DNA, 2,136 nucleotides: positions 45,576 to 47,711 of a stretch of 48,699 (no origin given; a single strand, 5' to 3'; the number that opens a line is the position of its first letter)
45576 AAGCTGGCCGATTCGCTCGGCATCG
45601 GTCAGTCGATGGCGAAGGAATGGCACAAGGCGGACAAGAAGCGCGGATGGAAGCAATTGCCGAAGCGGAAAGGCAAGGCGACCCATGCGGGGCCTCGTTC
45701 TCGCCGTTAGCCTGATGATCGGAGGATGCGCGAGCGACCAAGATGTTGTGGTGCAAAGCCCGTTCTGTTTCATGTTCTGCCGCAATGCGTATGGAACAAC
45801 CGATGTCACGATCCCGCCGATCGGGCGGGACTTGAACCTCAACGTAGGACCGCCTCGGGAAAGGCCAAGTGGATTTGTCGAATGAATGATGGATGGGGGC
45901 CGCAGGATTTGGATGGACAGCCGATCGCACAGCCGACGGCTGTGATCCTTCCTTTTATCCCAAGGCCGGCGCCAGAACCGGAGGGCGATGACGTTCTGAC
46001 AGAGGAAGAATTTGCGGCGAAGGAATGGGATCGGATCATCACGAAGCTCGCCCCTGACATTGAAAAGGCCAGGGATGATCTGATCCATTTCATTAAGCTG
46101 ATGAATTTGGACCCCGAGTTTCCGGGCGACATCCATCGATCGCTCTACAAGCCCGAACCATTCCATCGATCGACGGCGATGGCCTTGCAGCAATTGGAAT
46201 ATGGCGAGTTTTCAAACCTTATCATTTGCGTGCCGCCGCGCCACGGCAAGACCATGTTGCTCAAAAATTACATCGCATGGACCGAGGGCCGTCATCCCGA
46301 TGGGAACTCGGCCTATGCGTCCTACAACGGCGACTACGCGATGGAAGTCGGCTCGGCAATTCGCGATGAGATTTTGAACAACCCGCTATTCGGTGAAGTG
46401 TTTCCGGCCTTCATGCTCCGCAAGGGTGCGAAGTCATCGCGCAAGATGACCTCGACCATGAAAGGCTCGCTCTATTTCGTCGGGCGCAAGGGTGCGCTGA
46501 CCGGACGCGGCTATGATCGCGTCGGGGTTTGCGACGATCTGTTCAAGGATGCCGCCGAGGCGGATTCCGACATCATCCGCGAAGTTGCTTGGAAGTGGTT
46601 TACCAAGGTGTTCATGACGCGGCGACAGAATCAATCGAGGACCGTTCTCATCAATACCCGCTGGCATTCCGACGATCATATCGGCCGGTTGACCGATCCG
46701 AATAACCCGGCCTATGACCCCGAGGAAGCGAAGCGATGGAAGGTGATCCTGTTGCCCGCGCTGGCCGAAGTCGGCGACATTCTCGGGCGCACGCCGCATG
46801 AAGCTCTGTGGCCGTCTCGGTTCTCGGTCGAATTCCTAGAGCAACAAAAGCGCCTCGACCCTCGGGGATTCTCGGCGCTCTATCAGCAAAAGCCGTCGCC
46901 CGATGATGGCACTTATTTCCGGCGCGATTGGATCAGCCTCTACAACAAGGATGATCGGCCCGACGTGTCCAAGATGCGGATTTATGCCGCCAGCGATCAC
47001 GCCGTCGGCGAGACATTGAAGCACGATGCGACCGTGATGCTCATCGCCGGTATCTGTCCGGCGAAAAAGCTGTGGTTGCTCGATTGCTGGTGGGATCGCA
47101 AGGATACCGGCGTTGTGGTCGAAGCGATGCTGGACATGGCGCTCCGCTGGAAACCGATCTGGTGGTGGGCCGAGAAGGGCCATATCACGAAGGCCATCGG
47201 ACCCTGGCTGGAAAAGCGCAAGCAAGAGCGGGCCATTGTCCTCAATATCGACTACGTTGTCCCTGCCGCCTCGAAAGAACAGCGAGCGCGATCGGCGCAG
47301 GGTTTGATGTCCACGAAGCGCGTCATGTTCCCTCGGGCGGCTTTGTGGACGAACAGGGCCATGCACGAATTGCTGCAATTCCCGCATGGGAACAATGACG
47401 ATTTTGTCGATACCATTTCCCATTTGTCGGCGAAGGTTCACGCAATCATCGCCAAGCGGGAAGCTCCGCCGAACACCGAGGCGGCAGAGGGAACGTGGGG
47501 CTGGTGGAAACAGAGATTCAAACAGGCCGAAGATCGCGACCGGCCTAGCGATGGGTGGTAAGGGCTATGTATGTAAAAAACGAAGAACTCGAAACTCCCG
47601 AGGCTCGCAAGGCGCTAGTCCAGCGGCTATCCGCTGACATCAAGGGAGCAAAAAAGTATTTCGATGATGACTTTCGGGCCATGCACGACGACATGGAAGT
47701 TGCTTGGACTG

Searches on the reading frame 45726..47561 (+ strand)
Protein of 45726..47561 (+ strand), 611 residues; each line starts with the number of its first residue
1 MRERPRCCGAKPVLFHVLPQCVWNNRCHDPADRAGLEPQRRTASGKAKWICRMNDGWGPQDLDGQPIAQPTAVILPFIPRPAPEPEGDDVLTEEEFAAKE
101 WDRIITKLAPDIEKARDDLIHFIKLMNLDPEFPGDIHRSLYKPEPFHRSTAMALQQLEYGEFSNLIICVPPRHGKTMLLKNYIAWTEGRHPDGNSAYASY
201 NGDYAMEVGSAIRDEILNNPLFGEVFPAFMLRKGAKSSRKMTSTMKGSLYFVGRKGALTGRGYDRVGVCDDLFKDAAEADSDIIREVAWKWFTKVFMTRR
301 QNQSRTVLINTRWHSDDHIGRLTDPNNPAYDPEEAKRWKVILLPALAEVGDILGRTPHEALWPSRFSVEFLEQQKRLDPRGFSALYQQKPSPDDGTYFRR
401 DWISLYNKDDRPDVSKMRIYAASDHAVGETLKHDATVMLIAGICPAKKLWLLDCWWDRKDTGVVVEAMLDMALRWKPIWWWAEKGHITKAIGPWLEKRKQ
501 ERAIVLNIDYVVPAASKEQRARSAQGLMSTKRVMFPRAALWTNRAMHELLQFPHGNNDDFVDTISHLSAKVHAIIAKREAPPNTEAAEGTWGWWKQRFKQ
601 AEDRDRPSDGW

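Call 9: search_protein_families(library=pfam, proteins=[window:45726-47561:+], max_evalue=0.01)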
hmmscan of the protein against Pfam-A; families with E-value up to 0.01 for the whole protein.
window:45726-47561:+ (611 aa): 1 family
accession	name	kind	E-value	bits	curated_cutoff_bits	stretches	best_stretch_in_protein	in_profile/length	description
PF17289.8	Terminase_6C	-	0.00035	21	22.6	1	429-566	7-150/155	Terminase RNaseH-like domain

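Call 13: search_dna_similar(query=window:45726-47561:+, collection=phages, mode=protein, max_rows=15)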
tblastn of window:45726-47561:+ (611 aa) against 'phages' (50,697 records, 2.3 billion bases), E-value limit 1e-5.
Records with a match: 1881; places in all: 1882; records where one place covers at least 80% of the query: 3.
Best place of each record, by identity: <60% 1881.
By first word of the organism name: Mycobacterium 476; Microbacterium 273; Escherichia 168; Gordonia 167; Bacteriophage 52; Acinetobacter 51; Klebsiella 48; Brucella 41; Lactococcus 40; Xanthomonas 38; and 95 more.
By host as written in the record: Mycobacterium smegmatis mc2 155 335; Gordonia terrae 3612 129; Microbacterium foliorum NRRL B-24224 SEA 111; - 108; Microbacterium foliorum NRRL B-24224 104; Mycobacterium smegmatis mc#155 80; Escherichia coli 64; Escherichia coli K-12 MG1655 35; and 353 more.
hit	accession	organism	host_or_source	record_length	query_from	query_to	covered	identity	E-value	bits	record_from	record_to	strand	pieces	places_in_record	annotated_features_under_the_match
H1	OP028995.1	Microcystis phage Mae-Yong1326-1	Microcystis aeruginosa FACHB-1326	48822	102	602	82%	43.5%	7e-123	406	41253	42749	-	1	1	terminase large subunit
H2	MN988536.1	Rhizobium phage RHph_N65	Rhizobium phaseoli INC1-2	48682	114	595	79%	43.0%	4e-117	389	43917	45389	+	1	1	terminase large subunit protein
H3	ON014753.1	Pseudanabaena phage Pam1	Pseudanabaena sp.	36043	114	571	75%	37.1%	1e-76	271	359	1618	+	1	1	terminase large subunit | terminase small subunit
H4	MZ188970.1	Phage CBW1004C-Prop1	-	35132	114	586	77%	31.5%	9e-58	216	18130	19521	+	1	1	terminase large subunit | terminase small subunit protein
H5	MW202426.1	Caudoviricetes sp.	Manatee Spring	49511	115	571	75%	30.8%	1e-46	182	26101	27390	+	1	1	terminase large subunit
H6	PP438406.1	Microcystis phage Mwe-JY13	Microcystis wesenbergii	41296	114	585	77%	29.1%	5e-46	181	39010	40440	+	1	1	putative terminase large subunit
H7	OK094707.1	Pseudomonas phage YMC17/07/R4900a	Pseudomonas aeruginosa YMC17/07/R4900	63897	139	565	70%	31.9%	8e-45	177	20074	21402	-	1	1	putative terminase large subunit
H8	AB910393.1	Pseudomonas phage KPP25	Pseudomonas aeruginosa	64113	139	565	70%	31.9%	1e-44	177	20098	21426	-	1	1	putative terminase, large subunit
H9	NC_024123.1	Pseudomonas phage KPP25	Pseudomonas aeruginosa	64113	139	565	70%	31.9%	1e-44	177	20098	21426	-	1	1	terminase large subunit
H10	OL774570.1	Aeromonas phage phiA008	Aeromonas sp.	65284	135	600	76%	29.2%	1e-48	189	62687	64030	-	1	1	hypothetical protein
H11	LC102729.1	Pseudomonas phage phiR18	-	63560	139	565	70%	31.7%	2e-44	176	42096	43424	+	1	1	Phage terminase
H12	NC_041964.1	Pseudomonas phage phiR18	-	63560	139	565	70%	31.7%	2e-44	176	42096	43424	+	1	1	terminase large subunit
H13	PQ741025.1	Pseudomonas phage CRPAP1904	Pseudomonas aeruginosa CRPA190 ...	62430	139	565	70%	31.7%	5e-44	175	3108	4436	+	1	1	terminase large subunit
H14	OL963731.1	Citromicrobium phage vB_CbaS-RXM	Citromicrobium bathyomarinum JL1366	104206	100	566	76%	28.5%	2e-35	149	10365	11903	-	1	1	terminase large subunit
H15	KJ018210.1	Flavobacterium sp. phage 1/32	Baltic Sea ice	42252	114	566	74%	29.3%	1e-45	180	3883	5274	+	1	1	terminase large subunit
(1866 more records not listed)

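Call 45: find_homologous_proteins(query=window:45726-47561:+, max_evalue=1e-30)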
Query window:45726-47561:+ (611 aa): 1819 proteins with E <= 1e-30 among 8000 candidates; the best 120 are listed.
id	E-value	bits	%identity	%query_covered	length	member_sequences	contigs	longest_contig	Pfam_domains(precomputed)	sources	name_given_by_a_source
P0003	0.0e+0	1323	100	91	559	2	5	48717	-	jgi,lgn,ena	-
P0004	1.6e-162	561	51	81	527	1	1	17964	PF03237.22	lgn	-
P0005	1.9e-159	551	49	85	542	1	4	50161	PF03237.22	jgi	jgi:predicted phage terminase large subunit-like protein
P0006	3.4e-158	546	50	80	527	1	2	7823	PF03237.22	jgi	jgi:predicted phage terminase large subunit-like protein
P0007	9.3e-158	545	49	81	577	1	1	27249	PF03237.22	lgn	-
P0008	3.9e-157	543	48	85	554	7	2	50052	PF03237.22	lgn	-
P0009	1.1e-155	538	48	86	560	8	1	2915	PF03237.22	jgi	jgi:predicted phage terminase large subunit-like protein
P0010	1.6e-155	537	50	81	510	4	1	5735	PF03237.22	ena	-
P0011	2.3e-155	537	50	80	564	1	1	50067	PF03237.22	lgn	-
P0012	9.9e-154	532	49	81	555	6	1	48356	PF03237.22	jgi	-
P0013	3.7e-153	530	48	86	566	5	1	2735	PF03237.22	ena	-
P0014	8.9e-153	528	48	81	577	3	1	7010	PF03237.22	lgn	-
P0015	1.0e-152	528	48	82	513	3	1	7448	PF03237.22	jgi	jgi:predicted phage terminase large subunit-like protein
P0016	3.1e-152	527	48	82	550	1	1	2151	PF03237.22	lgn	-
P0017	4.1e-152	526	50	81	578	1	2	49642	PF03237.22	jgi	jgi:predicted phage terminase large subunit-like protein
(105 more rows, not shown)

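Call 46: find_encoding_contigs(protein=P0005, flank=10000, max_places=1)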
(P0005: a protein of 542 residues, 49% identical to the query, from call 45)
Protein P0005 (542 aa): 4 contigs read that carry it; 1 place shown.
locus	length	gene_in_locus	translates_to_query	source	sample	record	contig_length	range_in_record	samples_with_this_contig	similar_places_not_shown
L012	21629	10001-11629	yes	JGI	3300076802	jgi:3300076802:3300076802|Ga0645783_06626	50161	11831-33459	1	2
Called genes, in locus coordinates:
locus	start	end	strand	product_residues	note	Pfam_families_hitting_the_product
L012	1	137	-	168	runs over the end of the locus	PF04002:RadC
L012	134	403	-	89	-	-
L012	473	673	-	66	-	-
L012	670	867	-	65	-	-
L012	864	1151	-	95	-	-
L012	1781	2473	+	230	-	-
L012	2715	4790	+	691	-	-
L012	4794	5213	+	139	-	-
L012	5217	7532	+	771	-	-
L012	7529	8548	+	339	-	-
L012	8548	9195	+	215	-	-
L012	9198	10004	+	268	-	-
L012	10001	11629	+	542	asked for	PF03237:Terminase_6N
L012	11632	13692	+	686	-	-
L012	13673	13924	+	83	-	-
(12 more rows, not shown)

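Call 47: find_encoding_contigs(protein=P0008, flank=10000, max_places=1)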
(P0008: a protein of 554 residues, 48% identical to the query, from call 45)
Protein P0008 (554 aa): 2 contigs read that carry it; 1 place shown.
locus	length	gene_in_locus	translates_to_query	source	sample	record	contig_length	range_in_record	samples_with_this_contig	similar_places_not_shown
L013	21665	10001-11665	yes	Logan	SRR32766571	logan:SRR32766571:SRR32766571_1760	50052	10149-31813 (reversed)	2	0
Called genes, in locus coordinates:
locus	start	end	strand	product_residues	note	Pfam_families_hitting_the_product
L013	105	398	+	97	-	-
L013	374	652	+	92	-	-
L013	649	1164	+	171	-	PF10686:YAcAr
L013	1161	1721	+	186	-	-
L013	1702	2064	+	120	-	-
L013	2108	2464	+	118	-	-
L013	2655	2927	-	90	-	-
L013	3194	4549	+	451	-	-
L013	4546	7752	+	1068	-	PF13884:Peptidase_S74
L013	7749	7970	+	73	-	-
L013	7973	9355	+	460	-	PF13884:Peptidase_S74 (weak)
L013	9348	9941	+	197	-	-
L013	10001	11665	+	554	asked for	PF03237:Terminase_6N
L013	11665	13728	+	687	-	-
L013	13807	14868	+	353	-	-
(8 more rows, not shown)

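Call 48: find_encoding_contigs(protein=P0012, flank=10000, max_places=1)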
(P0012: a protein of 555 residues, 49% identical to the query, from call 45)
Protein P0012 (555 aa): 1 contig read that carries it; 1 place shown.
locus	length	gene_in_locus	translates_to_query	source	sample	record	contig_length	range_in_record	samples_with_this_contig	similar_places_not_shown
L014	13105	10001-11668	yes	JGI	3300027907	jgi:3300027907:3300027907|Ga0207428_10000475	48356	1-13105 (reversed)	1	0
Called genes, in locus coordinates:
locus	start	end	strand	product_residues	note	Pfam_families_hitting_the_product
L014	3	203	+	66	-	-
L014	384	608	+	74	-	PF00376:MerR, PF13411:MerR_1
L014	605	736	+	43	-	-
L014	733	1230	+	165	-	-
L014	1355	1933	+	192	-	-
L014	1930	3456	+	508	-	-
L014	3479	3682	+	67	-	-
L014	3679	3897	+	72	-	-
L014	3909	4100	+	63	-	-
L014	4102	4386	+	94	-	-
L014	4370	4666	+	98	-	-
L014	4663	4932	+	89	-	-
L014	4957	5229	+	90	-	-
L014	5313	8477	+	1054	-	-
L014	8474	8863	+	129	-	-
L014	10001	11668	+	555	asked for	PF03237:Terminase_6N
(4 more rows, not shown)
